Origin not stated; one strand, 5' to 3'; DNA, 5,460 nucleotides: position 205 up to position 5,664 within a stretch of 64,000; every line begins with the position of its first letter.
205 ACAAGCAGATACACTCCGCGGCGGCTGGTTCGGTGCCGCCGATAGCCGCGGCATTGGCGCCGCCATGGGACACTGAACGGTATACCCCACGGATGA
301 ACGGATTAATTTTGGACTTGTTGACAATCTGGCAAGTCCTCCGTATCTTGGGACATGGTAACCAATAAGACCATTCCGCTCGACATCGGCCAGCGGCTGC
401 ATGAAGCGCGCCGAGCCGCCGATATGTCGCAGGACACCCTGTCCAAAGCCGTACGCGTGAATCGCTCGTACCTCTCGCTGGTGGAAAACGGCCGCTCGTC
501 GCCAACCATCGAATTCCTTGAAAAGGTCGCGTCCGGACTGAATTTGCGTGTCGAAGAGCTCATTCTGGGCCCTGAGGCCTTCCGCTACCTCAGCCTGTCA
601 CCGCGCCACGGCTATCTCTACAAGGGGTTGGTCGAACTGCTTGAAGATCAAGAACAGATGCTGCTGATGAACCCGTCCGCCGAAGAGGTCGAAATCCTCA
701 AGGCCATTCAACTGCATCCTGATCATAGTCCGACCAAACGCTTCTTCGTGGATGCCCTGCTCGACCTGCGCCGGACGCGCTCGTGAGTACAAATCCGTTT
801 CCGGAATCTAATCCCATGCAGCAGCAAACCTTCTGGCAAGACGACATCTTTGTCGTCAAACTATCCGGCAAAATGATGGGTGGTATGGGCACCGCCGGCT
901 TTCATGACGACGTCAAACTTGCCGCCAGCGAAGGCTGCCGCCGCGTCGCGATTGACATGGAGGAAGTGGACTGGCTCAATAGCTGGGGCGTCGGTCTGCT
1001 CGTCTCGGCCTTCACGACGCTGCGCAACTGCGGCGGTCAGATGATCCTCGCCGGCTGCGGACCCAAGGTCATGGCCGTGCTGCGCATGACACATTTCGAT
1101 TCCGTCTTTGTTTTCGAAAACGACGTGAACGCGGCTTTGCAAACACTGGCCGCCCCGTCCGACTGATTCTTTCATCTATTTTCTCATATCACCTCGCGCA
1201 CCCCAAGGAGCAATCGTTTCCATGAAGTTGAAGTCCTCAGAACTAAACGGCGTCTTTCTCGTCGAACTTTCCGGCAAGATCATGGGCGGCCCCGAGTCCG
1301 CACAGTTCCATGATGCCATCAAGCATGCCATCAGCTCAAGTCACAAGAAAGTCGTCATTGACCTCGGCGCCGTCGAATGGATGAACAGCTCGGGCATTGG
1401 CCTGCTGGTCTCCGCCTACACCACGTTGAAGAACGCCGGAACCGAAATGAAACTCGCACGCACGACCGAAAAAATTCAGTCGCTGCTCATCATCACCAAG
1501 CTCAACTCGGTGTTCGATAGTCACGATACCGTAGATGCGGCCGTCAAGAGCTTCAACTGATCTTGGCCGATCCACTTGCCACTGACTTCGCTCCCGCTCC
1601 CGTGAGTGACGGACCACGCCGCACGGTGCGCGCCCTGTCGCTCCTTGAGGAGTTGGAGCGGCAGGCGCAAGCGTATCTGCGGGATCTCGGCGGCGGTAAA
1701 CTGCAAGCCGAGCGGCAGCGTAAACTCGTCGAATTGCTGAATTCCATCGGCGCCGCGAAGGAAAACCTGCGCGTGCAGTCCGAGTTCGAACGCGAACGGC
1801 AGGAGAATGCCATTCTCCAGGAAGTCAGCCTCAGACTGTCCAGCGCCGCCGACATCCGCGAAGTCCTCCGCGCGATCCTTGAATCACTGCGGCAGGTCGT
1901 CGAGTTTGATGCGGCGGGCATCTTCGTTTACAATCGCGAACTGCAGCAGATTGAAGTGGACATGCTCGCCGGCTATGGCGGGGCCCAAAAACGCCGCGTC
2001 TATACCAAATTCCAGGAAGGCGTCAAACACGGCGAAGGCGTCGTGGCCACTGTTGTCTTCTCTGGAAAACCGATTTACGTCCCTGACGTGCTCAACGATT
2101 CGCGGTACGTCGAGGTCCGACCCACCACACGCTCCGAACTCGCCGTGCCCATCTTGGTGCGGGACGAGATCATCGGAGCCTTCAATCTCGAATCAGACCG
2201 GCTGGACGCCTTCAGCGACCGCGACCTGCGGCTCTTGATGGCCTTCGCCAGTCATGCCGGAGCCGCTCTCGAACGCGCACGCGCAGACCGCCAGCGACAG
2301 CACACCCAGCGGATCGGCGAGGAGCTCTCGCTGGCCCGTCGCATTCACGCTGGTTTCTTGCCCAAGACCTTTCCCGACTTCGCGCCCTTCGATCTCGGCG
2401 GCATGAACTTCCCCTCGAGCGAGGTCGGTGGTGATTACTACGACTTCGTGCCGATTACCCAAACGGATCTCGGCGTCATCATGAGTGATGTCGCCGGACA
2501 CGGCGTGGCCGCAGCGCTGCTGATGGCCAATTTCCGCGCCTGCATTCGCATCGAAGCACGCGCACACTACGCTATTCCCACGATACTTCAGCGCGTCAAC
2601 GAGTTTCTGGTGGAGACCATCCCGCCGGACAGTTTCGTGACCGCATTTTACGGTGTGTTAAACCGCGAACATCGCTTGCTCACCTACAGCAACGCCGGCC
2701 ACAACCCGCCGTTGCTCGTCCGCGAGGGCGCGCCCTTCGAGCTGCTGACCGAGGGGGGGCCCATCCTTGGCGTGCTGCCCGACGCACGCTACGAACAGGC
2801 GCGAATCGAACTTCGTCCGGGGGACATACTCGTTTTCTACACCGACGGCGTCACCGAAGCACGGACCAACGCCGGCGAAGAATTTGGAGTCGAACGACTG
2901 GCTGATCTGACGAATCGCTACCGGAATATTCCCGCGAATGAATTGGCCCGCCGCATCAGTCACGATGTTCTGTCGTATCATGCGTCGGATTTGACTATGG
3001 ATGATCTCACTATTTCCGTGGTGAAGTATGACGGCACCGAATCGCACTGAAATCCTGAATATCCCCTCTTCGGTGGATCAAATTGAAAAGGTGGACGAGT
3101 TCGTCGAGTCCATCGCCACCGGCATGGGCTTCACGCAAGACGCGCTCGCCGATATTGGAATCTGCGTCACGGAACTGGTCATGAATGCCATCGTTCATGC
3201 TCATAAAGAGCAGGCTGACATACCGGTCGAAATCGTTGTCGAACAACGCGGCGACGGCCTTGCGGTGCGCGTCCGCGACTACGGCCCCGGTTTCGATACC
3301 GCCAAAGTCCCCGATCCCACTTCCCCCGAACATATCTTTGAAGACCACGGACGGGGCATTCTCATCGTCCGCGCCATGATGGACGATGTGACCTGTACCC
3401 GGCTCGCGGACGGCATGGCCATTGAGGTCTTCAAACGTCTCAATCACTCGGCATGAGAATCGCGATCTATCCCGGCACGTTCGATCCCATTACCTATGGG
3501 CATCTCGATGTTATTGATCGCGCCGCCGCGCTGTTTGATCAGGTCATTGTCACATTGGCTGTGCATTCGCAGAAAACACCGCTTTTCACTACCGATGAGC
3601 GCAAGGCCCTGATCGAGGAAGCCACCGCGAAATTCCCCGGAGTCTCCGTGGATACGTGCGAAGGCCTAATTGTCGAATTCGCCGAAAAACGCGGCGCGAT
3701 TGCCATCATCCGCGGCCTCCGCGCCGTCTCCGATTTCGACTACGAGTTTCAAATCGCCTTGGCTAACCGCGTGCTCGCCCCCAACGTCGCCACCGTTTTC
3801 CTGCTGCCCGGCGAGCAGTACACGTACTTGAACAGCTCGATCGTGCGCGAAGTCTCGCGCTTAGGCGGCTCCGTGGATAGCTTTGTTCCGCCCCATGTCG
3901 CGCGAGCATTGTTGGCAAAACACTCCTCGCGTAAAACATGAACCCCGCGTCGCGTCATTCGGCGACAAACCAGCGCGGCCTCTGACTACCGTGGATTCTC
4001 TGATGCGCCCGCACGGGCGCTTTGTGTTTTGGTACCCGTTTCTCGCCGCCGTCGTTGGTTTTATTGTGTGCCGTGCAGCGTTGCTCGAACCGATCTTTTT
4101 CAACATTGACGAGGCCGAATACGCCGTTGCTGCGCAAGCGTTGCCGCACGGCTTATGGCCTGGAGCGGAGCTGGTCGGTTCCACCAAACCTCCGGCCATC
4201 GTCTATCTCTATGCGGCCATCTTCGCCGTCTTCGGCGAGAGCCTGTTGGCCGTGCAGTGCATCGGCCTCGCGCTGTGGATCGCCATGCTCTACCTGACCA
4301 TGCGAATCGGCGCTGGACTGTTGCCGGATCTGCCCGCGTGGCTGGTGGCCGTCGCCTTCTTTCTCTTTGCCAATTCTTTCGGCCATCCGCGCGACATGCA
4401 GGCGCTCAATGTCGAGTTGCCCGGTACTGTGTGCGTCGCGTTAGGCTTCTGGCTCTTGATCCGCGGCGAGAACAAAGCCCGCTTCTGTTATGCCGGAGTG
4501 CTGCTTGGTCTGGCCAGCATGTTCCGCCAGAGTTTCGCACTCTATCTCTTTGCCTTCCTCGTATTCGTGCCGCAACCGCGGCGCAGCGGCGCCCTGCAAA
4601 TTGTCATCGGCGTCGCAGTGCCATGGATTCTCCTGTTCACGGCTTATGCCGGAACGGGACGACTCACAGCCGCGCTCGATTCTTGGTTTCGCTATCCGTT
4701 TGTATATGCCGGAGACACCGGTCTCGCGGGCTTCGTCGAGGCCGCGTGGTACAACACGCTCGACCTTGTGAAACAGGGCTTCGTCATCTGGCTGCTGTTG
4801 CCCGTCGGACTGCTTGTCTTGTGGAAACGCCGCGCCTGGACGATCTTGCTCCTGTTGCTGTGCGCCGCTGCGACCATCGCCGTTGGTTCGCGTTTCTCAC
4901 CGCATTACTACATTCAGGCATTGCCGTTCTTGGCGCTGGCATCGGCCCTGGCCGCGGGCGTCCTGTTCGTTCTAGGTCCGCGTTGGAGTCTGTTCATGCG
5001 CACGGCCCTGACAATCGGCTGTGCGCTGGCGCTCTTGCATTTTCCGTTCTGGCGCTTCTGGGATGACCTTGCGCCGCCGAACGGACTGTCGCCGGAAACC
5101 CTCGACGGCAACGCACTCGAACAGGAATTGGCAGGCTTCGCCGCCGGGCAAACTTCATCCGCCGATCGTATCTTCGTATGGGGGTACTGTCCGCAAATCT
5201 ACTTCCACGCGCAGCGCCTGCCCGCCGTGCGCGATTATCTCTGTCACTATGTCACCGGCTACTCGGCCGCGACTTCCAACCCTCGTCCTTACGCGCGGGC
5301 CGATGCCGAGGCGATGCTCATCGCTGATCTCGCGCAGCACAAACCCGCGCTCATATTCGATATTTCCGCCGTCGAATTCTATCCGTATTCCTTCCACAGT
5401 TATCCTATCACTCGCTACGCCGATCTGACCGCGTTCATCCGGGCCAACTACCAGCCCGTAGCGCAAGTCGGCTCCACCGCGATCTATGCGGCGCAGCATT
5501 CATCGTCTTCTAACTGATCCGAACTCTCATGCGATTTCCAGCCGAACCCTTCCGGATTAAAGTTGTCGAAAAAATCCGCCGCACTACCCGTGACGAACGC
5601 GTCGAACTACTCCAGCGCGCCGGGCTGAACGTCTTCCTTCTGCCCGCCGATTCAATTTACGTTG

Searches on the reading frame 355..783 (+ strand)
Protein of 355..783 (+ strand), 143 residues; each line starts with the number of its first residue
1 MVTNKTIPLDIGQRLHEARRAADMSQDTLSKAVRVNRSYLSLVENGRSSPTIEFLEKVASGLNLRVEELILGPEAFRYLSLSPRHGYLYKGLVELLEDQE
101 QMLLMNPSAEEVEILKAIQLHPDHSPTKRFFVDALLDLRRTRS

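Call 14: find_encoding_contigs(protein=window:355-783:+, flank=10000, max_places=1)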
Protein window:355-783:+ (143 aa): 7 contigs read that carry it; 1 place shown.
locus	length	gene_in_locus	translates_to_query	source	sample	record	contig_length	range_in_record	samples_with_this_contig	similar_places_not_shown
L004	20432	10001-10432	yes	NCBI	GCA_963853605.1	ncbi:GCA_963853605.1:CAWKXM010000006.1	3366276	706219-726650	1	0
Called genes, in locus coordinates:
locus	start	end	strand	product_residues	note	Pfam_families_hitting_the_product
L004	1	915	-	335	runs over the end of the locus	-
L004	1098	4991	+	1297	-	PF00082:Peptidase_S8, PF13620:CarboxypepD_reg, PF13715:CarbopepD_reg_2 (faint), PF13620:CarboxypepD_reg, PF06119:NIDO (faint)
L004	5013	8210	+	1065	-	PF00246:Peptidase_M14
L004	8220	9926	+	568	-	PF01019:G_glu_transpept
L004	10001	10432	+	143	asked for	PF12844:HTH_19 (weak), PF13560:HTH_31, PF01381:HTH_3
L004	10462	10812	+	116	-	PF01740:STAS, PF13466:STAS_2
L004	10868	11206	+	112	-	PF01740:STAS, PF13466:STAS_2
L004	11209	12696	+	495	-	PF01590:GAF, PF13185:GAF_2, PF13492:GAF_3, PF07228:SpoIIE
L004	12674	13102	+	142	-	PF13581:HATPase_c_2, PF02518:HATPase_c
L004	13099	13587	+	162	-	PF01467:CTP_transf_like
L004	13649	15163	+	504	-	PF13231:PMT_2 (weak)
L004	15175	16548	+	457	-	PF01212:Beta_elim_lyase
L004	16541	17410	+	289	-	PF00106:adh_short, PF01370:Epimerase (weak), PF08659:KR, PF13561:adh_short_C2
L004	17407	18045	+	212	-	PF00702:Hydrolase, PF12710:HAD, PF13419:HAD_2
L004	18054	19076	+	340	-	PF00316:FBPase, PF18913:FBPase_C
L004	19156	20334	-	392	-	PF07690:MFS_1, PF12832:MFS_1_like, PF00083:Sugar_tr, PF05977:MFS_3, PF13347:MFS_2 (weak), PF12832:MFS_1_like (weak), PF07690:MFS_1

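Call 15: search_protein_families(library=ncbifam, proteins=[L004:1098-4988:+, L004:5013-8207:+], max_evalue=0.01)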
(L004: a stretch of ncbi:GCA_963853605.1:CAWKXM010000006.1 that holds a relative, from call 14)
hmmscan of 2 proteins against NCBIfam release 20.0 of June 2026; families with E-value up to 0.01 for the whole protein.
L004:1098-4988:+ (1297 aa): 6 families
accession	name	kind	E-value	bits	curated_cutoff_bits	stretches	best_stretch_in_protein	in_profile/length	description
TIGR03921.1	T7SS_mycosin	equivalog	3.4e-19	69.2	278.75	2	313-476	134-288/353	type VII secretion-associated serine protease mycosin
NF051851.1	AtpSerPepEprS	equivalog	4.2e-15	54.9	1700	1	169-453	51-340/988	autotransporter serine peptidase EprS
NF040808.2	CspC_non_triad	exception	2.3e-11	42.9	675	1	360-432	432-499/556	bile acid germinant receptor pseudoprotease CspC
NF040809.1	germ_prot_CspBA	exception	4.5e-08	31.2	1250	1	359-431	978-1045/1099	bifunctional germination protease/germinant receptor pseudoprotease CspBA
TIGR04056.1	OMP_RagA_SusC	subfamily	2.8e-05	22.6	368.25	0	564-609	3-46/981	SusC/RagA family TonB-linked outer membrane protein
NF033595.1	denti_PrtP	equivalog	4.5e-05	22.2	300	1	397-476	417-505/606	dentilisin complex serine proteinase subunit PrtP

L004:5013-8207:+ (1065 aa): 3 families
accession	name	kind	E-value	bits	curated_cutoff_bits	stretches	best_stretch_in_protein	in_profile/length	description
NF038112.1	myxo_dep_M36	subfamily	1.7e-11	42.1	1500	2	417-613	861-1063/1604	myxosortase-dependent M36 family metallopeptidase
NF038128.1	choice_anch_J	domain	1e-07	32.3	30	1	537-680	6-162/162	choice-of-anchor J domain-containing protein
NF038111.1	rhom_dep_M36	equivalog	3.1e-05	21.6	1700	1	641-744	1124-1224/1315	rhombosortase-dependent M36 family metallopeptidase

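Call 44: search_protein_families(library=ncbifam, proteins=[L004:4599-4988:+, L004:7818-8207:+], max_evalue=1)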
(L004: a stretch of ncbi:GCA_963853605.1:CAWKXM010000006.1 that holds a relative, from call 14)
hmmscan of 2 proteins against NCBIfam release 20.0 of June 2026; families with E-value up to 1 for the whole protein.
L004:4599-4988:+ (130 aa): 0 families

L004:7818-8207:+ (130 aa): 0 families

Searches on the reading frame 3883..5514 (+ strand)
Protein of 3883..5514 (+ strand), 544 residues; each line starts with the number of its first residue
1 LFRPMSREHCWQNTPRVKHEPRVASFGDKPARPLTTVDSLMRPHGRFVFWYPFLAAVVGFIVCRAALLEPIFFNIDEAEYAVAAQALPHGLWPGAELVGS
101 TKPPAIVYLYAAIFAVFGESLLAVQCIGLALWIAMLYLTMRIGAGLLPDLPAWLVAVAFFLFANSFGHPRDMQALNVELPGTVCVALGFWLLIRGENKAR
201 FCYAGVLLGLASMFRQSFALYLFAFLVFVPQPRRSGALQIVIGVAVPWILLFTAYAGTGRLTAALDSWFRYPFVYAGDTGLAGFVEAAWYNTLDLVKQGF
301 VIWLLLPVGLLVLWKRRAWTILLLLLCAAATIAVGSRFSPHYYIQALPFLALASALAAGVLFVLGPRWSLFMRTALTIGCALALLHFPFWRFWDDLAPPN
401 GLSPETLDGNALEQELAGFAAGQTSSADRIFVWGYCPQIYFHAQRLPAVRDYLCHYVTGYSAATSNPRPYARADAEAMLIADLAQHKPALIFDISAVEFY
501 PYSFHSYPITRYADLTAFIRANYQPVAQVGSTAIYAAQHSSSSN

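Call 15: search_protein_families(library=ncbifam, proteins=[window:3883-5514:+], max_evalue=0.01)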
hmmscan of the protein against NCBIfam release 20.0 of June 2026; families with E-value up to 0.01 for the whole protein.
window:3883-5514:+ (544 aa): 0 families

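Call 70: search_protein_families(library=pfam, proteins=[window:3883-5514:+], max_evalue=0.001)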
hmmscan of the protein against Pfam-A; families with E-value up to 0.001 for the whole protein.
window:3883-5514:+ (544 aa): 1 family
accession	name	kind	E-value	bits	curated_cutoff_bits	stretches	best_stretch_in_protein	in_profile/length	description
PF13231.12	PMT_2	-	8.4e-06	26.5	26.1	1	102-230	2-130/160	Dolichyl-phosphate-mannose-protein mannosyltransferase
